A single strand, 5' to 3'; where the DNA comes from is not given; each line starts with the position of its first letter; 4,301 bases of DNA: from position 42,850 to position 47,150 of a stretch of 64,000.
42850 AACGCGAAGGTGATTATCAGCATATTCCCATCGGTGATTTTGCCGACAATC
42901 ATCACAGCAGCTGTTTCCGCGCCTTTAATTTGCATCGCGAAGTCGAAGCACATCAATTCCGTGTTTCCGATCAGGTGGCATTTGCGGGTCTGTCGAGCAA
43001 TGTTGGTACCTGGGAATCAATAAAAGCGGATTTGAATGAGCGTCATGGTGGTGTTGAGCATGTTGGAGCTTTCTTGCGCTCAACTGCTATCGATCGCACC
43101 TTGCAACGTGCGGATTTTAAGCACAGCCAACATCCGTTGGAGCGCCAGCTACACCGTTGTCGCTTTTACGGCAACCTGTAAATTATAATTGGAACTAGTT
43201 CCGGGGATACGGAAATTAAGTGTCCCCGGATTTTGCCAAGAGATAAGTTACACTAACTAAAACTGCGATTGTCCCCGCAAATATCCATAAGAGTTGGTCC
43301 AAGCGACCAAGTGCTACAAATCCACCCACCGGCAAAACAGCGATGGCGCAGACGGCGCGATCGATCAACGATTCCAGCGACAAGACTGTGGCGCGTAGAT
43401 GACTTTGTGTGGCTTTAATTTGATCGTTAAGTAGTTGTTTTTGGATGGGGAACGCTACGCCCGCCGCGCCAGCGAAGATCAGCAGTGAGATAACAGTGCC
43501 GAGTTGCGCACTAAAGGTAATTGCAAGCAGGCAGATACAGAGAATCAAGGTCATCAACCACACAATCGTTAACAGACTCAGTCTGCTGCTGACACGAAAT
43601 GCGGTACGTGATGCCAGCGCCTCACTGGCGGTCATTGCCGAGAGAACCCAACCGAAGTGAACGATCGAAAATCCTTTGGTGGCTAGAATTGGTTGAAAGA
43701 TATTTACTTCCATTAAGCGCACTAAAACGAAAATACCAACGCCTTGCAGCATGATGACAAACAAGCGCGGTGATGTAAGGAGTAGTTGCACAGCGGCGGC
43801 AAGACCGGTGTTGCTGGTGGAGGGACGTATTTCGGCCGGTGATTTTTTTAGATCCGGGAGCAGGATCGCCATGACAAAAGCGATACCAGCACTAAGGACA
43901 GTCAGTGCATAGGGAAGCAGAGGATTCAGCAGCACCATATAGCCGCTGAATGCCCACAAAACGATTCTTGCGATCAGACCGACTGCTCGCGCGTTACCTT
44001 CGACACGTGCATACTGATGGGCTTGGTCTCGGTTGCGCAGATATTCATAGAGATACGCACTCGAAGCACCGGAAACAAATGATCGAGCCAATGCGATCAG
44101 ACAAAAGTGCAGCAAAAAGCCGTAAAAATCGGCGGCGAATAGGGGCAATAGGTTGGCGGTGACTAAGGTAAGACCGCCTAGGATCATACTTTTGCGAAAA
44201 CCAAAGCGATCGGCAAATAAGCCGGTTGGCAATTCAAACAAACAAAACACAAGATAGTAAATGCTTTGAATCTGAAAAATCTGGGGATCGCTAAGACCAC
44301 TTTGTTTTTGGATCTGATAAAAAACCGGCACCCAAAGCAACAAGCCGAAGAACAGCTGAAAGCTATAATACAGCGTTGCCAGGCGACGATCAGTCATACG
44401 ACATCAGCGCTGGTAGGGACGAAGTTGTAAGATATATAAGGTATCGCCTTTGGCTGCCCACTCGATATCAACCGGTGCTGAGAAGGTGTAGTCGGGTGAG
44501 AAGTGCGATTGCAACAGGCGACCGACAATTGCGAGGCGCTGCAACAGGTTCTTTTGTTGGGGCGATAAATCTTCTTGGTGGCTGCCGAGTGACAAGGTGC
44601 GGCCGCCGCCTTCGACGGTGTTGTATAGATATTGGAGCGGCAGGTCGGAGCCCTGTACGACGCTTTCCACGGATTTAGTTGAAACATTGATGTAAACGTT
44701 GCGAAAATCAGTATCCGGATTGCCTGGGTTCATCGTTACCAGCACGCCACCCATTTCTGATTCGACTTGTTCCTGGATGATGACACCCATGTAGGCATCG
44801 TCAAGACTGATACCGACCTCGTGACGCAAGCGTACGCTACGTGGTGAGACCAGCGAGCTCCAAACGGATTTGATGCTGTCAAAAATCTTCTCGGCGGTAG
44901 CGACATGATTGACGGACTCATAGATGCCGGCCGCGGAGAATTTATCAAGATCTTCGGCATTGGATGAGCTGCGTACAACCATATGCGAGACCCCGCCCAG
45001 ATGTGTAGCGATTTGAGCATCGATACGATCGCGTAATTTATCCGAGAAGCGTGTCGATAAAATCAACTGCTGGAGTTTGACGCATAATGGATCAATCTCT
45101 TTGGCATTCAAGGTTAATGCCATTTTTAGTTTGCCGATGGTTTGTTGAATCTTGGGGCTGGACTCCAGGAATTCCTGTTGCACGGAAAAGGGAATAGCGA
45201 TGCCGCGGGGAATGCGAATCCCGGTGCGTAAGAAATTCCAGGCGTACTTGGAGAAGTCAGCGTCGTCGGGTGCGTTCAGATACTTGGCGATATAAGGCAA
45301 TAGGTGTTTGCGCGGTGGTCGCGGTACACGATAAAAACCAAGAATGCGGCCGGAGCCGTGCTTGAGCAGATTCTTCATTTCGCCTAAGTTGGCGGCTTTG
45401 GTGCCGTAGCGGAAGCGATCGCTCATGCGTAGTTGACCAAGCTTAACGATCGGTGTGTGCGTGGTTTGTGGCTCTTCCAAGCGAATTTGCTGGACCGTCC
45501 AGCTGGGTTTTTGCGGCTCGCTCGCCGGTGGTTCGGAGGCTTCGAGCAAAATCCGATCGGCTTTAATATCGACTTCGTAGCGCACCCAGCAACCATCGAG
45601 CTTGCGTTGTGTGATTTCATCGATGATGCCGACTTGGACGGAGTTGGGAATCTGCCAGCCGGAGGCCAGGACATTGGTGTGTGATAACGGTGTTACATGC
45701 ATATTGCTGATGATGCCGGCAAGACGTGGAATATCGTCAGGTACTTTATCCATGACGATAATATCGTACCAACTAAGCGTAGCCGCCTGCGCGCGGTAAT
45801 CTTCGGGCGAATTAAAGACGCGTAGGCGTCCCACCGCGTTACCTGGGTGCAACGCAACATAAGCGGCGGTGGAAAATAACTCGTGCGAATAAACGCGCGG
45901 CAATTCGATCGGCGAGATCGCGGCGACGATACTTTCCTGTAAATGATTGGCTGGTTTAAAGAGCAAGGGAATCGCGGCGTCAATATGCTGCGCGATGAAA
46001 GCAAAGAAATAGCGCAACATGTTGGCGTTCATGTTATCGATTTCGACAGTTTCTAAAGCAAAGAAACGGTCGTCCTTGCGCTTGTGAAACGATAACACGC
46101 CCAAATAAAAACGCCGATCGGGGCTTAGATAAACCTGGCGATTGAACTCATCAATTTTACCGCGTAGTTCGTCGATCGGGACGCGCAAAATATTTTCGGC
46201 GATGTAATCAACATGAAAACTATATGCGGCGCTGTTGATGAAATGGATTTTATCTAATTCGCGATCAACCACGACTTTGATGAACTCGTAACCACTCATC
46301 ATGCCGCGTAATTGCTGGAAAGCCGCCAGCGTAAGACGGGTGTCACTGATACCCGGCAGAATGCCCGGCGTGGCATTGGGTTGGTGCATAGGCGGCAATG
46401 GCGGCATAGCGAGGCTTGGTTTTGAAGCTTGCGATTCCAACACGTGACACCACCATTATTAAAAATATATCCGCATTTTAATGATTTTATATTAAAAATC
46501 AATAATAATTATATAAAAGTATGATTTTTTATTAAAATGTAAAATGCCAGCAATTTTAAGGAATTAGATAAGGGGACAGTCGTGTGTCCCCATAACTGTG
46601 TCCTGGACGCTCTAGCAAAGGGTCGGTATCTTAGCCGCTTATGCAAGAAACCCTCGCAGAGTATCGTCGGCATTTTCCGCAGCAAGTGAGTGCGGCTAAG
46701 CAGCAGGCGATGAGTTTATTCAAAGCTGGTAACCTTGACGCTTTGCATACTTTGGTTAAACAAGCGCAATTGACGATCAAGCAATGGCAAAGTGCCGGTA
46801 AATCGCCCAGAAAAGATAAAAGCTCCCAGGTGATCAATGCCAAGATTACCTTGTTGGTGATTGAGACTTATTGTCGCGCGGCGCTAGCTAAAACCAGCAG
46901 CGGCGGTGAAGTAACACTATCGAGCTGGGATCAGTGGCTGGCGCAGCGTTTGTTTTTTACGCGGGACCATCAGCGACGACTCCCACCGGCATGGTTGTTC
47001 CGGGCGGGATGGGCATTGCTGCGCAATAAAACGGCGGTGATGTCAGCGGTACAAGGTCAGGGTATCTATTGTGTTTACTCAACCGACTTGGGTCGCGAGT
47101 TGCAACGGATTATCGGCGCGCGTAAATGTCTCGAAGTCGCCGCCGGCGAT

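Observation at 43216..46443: Domain-permuted PEP-utilising phosphotransferase tightly coupled to an MFS transporter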

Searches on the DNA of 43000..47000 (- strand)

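Call 55: search_rna_families(source=window, start=43000, end=47000, threshold=evalue, max_evalue=1)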
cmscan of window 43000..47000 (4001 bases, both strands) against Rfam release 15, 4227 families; matches with E-value up to 1: 1.
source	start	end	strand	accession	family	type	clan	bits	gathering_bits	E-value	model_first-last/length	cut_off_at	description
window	46027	46155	+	RF01849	alpha_tmRNA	Gene;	CL00001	12.7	50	0.63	1-355/355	no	Alphaproteobacteria transfer-messenger RNA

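Call 56: search_rna_families(sources=[L001, L004, L007, L011, L019, L021, L033, L035, L042, L053], threshold=gathering)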
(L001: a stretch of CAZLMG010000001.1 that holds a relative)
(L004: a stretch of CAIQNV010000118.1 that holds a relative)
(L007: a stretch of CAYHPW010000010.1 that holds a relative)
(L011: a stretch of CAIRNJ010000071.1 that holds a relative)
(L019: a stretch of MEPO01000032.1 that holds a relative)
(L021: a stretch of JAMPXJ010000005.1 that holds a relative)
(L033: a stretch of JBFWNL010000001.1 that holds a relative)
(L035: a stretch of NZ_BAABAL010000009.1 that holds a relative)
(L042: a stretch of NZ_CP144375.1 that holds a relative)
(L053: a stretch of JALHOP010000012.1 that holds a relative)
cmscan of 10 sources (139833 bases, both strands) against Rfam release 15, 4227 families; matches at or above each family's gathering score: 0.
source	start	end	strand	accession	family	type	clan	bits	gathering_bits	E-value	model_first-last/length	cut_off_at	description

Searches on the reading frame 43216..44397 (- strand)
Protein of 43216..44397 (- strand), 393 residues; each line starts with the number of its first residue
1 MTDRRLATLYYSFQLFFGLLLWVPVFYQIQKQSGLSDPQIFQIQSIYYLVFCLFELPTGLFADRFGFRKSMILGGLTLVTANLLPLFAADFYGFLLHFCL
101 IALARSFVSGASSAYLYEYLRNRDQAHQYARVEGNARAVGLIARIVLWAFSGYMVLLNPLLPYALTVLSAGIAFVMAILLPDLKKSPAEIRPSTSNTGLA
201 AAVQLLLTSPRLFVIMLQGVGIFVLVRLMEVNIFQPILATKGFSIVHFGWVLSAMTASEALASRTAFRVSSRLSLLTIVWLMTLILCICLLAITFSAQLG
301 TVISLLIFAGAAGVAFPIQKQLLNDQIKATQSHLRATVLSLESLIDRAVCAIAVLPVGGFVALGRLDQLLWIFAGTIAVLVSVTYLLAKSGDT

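Call 3: search_protein_families(library=pfam, proteins=[window:43216-44397:-], max_evalue=1)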
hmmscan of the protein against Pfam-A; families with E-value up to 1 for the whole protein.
window:43216-44397:- (393 aa): 2 families
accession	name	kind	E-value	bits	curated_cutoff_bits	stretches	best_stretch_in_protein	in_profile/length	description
PF07690.21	MFS_1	-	3.2e-17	62.9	33.4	1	21-341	14-334/347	Major Facilitator Superfamily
PF06570.16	DUF1129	-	0.1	12.6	29.1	1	104-180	119-198/207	Protein of unknown function (DUF1129)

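Call 4: search_protein_families(library=ncbifam, proteins=[window:43216-44397:-], max_evalue=1)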
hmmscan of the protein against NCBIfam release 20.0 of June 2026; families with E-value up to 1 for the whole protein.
window:43216-44397:- (393 aa): 2 families
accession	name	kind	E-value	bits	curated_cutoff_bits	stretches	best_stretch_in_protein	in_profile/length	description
NF000043.1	tet_MFS_P_a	exception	7.2e-07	28.3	750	1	16-194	21-190/420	tetracycline efflux MFS transporter TetA(P)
TIGR00880.1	2_A_01_02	superfamily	0.0023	18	131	1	52-180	12-137/141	multidrug resistance protein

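Call 48: search_solved_structures(query=window:43216-44397:-, max_evalue=1)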
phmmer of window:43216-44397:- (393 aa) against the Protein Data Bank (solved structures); distinct sequences matched with E-value up to 1: 0.

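Call 97: search_protein_families(library=padloc, proteins=[window:43216-44397:-], max_evalue=0.01)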
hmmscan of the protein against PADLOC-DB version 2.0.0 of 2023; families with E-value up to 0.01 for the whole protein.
window:43216-44397:- (393 aa): 0 families
